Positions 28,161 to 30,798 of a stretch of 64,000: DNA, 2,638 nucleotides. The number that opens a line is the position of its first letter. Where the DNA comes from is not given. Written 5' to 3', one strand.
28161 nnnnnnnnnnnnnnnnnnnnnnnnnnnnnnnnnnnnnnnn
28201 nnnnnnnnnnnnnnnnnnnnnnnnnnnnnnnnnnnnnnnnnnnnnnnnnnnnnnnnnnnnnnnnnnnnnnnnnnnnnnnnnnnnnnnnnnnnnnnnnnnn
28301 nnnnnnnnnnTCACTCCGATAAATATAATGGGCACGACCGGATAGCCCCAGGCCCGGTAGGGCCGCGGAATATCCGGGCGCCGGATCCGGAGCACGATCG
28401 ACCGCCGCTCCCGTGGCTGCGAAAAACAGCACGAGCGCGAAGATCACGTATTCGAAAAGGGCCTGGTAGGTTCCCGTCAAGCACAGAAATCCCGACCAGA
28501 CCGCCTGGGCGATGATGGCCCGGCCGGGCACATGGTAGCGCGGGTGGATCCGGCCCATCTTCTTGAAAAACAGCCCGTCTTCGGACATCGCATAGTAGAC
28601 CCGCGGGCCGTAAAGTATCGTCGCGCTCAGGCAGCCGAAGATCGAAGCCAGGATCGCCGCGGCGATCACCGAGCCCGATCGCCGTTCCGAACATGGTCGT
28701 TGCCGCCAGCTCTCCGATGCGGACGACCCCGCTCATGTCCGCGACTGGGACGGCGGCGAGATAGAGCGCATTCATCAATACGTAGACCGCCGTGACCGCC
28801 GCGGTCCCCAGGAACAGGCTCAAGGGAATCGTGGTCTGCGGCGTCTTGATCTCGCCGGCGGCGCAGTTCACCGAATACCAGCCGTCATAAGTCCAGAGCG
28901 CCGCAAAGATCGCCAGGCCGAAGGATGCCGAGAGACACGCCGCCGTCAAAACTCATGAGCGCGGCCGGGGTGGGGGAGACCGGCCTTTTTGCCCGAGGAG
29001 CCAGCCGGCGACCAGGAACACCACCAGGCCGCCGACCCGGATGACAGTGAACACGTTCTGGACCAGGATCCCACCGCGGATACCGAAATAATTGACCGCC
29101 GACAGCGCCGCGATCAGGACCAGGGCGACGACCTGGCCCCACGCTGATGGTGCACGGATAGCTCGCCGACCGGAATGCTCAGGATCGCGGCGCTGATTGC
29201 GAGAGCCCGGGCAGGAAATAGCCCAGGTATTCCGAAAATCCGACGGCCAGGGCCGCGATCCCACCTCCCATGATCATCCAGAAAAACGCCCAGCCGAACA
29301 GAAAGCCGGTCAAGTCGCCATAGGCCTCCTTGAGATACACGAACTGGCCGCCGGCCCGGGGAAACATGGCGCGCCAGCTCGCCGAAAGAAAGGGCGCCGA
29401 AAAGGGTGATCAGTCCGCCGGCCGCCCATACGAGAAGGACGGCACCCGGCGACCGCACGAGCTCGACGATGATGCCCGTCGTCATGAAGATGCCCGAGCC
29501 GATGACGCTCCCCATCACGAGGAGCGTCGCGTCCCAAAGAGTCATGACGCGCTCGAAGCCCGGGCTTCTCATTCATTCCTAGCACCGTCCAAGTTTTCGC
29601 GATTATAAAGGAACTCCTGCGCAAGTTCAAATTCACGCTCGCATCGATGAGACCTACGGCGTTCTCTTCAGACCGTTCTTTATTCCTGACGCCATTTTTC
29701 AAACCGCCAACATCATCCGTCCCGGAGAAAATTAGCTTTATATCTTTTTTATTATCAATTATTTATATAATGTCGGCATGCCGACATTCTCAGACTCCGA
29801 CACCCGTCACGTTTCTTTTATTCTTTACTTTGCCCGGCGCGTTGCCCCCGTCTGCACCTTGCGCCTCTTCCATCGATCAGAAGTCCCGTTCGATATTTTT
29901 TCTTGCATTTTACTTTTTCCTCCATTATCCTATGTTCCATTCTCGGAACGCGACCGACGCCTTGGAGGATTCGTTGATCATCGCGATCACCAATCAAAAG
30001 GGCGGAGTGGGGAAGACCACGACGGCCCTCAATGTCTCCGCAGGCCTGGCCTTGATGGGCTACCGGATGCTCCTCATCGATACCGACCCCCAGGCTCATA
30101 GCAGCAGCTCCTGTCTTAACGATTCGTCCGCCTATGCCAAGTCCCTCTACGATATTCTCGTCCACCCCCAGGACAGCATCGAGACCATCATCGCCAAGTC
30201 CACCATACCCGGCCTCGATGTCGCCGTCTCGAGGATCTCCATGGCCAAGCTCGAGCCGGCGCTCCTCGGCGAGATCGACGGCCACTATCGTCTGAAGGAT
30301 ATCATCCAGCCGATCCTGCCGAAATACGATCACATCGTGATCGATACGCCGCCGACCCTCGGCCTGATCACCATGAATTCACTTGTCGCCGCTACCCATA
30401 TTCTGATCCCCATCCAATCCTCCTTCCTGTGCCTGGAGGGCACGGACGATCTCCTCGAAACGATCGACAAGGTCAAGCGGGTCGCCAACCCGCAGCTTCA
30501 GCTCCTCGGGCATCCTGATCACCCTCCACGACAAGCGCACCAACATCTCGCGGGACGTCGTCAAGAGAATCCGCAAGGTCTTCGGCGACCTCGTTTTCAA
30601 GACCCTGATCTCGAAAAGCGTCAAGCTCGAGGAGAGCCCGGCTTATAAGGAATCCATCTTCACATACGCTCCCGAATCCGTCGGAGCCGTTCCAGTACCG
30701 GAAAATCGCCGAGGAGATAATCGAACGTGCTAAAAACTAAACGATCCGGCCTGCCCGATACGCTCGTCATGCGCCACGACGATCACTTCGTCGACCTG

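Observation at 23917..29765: Identical AT-only 18-mer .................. present twice in direct orientation, bracketing a 5.8-kb segment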

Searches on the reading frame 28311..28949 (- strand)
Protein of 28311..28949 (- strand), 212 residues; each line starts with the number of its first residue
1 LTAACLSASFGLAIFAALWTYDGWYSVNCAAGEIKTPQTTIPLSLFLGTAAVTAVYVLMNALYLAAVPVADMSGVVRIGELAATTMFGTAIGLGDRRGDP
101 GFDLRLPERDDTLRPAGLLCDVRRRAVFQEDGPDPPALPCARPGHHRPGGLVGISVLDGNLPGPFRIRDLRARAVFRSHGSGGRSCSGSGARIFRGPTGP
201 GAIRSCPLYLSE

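Call 6: search_protein_families(library=pfam, proteins=[window:28311-28949:-], max_evalue=0.01)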
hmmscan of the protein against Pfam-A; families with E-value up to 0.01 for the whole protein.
window:28311-28949:- (212 aa): 2 families
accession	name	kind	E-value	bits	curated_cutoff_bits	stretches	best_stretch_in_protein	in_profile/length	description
PF13520.12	AA_permease_2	-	5.8e-11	42.4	27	1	9-87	189-268/427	Amino acid permease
PF00324.27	AA_permease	-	0.00011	21.5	24.6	1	10-72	194-256/470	Amino acid permease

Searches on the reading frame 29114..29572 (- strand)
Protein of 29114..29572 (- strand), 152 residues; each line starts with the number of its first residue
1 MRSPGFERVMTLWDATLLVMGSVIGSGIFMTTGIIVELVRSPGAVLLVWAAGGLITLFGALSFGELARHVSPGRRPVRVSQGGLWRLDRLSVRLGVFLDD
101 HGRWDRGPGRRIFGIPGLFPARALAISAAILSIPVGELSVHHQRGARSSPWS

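Call 6: search_protein_families(library=pfam, proteins=[window:29114-29572:-], max_evalue=0.01)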
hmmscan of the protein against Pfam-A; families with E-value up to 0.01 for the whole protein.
window:29114-29572:- (152 aa): 2 families
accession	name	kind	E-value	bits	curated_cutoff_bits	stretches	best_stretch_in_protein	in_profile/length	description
PF13520.12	AA_permease_2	-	1.5e-07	31.1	27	1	11-72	2-59/427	Amino acid permease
PF00324.27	AA_permease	-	0.00032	20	24.6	1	15-69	2-55/470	Amino acid permease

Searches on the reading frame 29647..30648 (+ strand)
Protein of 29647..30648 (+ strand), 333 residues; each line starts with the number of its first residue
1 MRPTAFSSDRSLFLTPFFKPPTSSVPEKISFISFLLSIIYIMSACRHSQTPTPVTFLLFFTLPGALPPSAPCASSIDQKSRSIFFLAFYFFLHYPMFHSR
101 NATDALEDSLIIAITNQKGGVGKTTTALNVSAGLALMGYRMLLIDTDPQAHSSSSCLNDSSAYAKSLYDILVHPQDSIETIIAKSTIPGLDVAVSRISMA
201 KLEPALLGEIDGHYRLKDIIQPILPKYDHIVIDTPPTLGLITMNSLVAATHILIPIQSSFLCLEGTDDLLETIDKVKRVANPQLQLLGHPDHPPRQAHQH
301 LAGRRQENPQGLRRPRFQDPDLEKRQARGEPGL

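Call 10: search_protein_families(library=pfam, proteins=[window:29647-30648:+], max_evalue=0.001)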
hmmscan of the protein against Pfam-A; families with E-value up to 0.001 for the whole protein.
window:29647-30648:+ (333 aa): 6 families
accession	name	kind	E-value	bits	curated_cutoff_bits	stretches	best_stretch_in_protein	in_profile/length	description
PF13614.12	AAA_31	-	1.5e-51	175.3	27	1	111-285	3-176/177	AAA domain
PF01656.29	CbiA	-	7.6e-15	55.4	25.4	1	112-288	1-77/125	CobQ/CobB/MinD/ParA nucleotide binding domain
PF09140.17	MipZ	-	2e-10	40.9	20.7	1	111-274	2-143/262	ATPase MipZ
PF02374.21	ArsA_ATPase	-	8.5e-09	35.5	24.3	1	117-241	8-142/305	Anion-transporting ATPase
PF10609.15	ParA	-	2.1e-07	31.1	27.1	1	111-240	5-125/246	NUBPL iron-transfer P-loop NTPase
PF00142.24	Fer4_NifH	-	3.7e-07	30.3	25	1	117-160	7-50/271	4Fe-4S iron sulfur cluster binding proteins, NifH/frxC family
